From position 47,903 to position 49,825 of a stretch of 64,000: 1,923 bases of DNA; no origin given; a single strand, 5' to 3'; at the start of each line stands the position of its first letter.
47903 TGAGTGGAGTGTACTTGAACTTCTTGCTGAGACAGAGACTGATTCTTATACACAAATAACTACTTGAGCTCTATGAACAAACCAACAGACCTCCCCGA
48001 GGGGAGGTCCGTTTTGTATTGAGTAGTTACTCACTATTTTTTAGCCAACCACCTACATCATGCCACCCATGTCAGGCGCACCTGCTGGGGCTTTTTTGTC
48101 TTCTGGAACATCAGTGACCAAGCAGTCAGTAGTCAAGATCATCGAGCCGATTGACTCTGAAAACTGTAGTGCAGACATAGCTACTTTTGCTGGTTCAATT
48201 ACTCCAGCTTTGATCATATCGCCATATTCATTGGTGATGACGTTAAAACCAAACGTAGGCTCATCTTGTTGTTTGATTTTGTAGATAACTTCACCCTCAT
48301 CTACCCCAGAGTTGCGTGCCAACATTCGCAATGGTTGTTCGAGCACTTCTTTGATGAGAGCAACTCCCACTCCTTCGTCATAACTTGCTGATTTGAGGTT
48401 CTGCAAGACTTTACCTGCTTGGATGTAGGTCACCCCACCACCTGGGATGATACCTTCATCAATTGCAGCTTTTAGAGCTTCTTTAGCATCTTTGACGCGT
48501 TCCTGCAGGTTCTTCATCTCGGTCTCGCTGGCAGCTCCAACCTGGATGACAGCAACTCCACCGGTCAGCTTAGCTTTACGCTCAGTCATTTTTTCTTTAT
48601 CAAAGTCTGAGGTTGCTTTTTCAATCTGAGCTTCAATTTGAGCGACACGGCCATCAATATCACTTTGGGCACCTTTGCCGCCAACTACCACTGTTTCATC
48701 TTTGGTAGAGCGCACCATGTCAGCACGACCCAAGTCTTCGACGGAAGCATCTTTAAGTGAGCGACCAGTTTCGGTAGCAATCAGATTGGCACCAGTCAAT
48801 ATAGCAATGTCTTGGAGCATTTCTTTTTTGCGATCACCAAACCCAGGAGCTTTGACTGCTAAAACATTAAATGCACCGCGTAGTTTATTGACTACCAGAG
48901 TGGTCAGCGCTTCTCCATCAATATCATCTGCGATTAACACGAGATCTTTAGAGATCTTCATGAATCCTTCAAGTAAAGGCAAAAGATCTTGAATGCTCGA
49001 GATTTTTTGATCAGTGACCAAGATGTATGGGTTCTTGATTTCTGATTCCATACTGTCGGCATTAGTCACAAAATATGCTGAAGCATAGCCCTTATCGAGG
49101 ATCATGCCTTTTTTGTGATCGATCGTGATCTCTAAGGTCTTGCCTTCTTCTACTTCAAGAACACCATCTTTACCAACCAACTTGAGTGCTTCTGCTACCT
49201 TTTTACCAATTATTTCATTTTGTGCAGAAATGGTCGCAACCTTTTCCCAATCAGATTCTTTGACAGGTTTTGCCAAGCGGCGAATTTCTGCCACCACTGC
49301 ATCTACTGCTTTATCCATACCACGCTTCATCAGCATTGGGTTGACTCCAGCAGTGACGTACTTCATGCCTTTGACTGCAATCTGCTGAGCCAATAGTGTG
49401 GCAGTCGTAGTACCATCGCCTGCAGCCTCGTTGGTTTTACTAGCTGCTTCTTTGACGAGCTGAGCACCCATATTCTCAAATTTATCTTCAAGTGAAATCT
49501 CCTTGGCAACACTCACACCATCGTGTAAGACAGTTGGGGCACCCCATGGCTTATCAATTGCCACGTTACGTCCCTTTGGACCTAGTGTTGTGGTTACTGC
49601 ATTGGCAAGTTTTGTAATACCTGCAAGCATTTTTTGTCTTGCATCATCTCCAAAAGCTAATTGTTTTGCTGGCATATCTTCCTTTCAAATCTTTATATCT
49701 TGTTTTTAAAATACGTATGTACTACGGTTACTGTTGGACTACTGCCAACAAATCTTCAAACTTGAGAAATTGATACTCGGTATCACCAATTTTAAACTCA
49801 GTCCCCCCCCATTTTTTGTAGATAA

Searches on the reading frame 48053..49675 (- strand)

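Call 44: search_protein_families(library=pfam, proteins=[window:48053-49675:-], max_evalue=0.00001)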
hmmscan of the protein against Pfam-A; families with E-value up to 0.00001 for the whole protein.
window:48053-49675:- (540 aa): 1 family
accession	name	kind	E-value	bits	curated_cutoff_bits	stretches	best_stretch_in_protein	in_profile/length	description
PF00118.29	Cpn60_TCP1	-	1.8e-69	235.2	34.3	1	23-522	1-488/490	TCP-1/cpn60 chaperonin family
